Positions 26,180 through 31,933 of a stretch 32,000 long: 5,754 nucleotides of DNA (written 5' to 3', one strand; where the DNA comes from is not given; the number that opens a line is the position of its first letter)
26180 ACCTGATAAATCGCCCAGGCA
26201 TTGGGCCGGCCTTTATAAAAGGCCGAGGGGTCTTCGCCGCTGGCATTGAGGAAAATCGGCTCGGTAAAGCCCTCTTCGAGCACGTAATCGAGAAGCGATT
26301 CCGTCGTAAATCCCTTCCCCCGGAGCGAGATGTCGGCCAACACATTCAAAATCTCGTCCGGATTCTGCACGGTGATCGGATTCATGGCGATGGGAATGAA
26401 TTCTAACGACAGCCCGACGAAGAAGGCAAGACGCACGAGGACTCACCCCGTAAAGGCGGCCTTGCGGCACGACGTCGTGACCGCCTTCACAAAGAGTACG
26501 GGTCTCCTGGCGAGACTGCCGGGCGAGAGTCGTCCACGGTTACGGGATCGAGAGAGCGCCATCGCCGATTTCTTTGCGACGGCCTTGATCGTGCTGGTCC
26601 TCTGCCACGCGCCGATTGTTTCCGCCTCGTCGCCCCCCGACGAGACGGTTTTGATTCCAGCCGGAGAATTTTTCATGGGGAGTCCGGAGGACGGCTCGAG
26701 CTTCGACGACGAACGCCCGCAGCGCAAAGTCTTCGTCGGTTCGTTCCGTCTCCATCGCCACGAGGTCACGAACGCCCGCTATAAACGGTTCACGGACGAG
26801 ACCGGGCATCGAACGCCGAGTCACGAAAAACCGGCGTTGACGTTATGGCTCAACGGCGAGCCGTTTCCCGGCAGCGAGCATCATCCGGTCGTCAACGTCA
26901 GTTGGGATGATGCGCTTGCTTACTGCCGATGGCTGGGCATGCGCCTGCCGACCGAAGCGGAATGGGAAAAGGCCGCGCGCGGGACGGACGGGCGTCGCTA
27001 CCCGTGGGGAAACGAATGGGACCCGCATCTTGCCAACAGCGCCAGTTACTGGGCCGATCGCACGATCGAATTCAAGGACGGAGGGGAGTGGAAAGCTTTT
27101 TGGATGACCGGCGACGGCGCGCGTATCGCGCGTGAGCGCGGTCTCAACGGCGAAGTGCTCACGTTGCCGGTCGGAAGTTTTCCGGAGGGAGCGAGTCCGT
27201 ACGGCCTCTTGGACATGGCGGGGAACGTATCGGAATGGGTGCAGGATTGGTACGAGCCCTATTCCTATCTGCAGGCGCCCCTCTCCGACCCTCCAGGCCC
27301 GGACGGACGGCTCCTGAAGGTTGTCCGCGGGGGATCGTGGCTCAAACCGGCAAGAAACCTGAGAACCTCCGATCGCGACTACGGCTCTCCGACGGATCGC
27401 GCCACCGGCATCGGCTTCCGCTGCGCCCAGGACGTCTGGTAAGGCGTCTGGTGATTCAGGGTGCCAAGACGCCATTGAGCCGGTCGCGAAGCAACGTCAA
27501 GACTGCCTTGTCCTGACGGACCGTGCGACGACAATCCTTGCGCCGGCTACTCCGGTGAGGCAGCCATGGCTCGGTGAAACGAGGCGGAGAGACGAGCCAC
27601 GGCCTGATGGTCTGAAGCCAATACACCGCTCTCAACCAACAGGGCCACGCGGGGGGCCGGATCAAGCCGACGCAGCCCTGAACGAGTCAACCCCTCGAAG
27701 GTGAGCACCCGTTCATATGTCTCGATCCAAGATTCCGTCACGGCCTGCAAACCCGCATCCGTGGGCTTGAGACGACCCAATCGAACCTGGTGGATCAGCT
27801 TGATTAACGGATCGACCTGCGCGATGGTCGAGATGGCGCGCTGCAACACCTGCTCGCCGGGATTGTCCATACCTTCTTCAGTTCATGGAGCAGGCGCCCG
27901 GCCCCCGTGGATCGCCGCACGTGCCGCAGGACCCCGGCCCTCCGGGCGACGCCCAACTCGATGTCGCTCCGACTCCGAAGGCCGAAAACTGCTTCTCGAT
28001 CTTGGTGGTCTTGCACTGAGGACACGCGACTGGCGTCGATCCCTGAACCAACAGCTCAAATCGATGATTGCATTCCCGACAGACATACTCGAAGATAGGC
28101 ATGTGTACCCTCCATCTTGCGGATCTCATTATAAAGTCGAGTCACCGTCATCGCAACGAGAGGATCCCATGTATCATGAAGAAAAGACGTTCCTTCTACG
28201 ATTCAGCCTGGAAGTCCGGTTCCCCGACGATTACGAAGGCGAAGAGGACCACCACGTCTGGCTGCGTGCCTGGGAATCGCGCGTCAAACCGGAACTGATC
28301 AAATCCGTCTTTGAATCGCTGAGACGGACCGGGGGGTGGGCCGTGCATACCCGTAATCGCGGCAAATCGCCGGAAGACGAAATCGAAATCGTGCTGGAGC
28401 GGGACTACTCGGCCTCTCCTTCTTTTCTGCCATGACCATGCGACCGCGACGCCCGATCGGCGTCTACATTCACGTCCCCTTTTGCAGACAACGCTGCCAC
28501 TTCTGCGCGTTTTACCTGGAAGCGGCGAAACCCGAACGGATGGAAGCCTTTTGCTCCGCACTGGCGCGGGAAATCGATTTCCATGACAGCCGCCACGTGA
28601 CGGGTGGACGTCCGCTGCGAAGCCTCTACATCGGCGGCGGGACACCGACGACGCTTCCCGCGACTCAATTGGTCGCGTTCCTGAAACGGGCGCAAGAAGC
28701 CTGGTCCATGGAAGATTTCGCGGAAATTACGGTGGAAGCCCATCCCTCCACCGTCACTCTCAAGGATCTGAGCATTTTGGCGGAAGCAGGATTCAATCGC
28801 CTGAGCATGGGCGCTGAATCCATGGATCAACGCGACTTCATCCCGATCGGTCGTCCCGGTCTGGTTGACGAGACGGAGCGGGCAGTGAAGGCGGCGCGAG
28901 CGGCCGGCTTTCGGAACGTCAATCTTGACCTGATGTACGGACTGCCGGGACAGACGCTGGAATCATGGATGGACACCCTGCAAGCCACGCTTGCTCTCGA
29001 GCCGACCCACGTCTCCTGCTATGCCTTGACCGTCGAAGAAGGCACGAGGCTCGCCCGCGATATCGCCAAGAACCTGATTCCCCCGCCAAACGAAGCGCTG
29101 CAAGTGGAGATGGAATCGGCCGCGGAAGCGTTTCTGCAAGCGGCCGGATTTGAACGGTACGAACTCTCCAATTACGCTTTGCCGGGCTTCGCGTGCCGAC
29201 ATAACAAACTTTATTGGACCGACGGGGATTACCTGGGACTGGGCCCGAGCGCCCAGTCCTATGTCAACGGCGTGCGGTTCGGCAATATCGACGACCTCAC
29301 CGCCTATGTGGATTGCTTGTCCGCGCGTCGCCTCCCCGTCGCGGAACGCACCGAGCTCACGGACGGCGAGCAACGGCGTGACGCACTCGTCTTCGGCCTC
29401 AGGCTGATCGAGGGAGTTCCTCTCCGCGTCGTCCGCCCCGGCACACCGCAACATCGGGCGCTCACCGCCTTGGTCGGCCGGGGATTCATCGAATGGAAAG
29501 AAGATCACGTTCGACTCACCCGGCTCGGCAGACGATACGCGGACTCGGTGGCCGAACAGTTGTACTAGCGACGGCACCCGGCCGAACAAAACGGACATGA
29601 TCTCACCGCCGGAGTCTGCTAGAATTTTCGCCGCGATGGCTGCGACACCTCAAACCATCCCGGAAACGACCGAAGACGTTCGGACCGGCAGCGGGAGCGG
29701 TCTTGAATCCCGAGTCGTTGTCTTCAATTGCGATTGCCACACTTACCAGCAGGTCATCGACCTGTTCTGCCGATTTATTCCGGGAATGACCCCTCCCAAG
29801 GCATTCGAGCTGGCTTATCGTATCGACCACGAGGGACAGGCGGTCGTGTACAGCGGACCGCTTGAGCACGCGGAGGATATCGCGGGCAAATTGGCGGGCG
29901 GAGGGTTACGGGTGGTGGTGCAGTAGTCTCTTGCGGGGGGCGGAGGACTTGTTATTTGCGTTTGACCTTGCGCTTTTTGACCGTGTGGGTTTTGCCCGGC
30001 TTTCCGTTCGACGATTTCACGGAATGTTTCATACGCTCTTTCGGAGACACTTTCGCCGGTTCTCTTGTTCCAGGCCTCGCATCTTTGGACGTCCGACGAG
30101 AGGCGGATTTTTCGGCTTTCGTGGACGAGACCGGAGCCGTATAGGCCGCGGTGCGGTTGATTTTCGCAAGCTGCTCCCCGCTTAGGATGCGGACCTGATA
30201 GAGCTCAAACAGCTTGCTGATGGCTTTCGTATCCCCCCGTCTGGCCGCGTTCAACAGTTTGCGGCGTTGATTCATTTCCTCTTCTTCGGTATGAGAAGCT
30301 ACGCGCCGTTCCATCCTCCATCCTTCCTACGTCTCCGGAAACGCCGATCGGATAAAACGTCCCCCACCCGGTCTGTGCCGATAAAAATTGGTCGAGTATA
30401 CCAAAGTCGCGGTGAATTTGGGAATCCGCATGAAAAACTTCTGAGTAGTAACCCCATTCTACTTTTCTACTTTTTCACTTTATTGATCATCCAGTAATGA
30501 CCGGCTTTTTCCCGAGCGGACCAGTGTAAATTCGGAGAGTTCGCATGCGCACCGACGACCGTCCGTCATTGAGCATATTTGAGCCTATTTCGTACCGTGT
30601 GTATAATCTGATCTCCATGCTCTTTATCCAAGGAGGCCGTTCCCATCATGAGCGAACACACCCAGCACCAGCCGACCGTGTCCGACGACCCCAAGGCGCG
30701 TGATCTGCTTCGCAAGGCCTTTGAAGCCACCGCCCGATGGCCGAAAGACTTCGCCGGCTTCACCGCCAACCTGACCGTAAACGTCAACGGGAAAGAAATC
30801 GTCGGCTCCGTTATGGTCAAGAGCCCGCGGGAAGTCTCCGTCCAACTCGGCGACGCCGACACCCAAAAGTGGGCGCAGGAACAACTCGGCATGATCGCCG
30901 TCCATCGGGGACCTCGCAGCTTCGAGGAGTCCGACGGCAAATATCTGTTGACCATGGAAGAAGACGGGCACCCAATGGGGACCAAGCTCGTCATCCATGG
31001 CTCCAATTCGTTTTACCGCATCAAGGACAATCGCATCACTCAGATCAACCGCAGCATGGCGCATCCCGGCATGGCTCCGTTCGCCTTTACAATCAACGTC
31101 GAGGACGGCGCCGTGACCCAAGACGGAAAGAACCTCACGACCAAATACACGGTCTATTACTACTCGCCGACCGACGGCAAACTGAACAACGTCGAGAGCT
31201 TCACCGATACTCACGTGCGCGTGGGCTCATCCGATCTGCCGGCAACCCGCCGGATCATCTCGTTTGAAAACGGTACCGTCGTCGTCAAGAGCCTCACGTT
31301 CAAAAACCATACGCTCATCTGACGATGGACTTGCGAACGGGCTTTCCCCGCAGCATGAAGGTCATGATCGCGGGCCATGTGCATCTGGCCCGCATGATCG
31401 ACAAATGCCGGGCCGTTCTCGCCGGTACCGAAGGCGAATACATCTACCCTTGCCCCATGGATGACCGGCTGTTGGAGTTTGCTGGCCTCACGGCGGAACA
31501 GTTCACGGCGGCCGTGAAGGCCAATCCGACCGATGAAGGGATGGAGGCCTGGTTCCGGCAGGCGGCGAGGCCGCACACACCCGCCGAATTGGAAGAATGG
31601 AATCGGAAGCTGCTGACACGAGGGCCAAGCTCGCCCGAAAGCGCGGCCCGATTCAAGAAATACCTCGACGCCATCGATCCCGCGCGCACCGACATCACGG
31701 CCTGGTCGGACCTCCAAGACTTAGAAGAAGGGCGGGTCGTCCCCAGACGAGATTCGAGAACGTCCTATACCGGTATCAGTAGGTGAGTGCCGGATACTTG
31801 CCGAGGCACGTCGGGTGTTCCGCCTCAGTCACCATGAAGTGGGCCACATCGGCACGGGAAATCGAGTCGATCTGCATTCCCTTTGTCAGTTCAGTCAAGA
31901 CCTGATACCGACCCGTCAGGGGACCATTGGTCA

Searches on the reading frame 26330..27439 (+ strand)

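Call 13: search_protein_families(library=pfam, proteins=[window:26330-27439:+], max_evalue=0.001)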
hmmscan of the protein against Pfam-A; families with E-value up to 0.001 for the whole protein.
window:26330-27439:+ (370 aa): 1 family
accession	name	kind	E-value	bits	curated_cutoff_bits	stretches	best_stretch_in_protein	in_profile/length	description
PF03781.23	FGE-sulfatase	-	6.5e-64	216.5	23.3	1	104-366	3-254/255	Sulfatase-modifying factor enzyme 1-like domain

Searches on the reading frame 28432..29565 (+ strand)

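Call 13: search_protein_families(library=pfam, proteins=[window:28432-29565:+], max_evalue=0.001)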
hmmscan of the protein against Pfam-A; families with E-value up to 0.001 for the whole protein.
window:28432-29565:+ (378 aa): 2 families
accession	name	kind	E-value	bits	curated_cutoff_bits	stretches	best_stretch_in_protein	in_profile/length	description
PF04055.27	Radical_SAM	-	5.4e-22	79.2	29.5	1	12-184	1-164/166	Radical SAM superfamily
PF06969.22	HemN_C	-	0.00052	20.5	24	0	310-368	2-66/67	HemN C-terminal domain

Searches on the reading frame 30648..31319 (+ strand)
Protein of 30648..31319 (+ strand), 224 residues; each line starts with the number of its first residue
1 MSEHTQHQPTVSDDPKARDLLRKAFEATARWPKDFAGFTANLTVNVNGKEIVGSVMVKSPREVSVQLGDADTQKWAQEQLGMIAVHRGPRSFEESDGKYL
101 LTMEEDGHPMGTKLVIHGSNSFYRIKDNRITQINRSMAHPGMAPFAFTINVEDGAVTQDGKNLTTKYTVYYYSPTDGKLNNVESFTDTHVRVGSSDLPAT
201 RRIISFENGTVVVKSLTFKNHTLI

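Call 48: search_protein_families(library=pfam, proteins=[window:30648-31319:+], max_evalue=0.01)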
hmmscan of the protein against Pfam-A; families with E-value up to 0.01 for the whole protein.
window:30648-31319:+ (224 aa): 1 family
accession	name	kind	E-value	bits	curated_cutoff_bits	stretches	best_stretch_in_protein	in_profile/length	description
PF11866.13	DUF3386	-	6e-48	163.6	25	1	14-223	3-210/211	Protein of unknown function (DUF3386)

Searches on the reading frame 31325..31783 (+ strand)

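Call 48: search_protein_families(library=pfam, proteins=[window:31325-31783:+], max_evalue=0.01)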
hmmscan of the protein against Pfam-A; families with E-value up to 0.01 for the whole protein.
window:31325-31783:+ (153 aa): 1 family
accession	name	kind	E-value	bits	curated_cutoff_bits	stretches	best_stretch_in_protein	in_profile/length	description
PF16798.10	DUF5069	-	5.6e-48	162.9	27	1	7-137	3-133/133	Domain of unknown function (DUF5069)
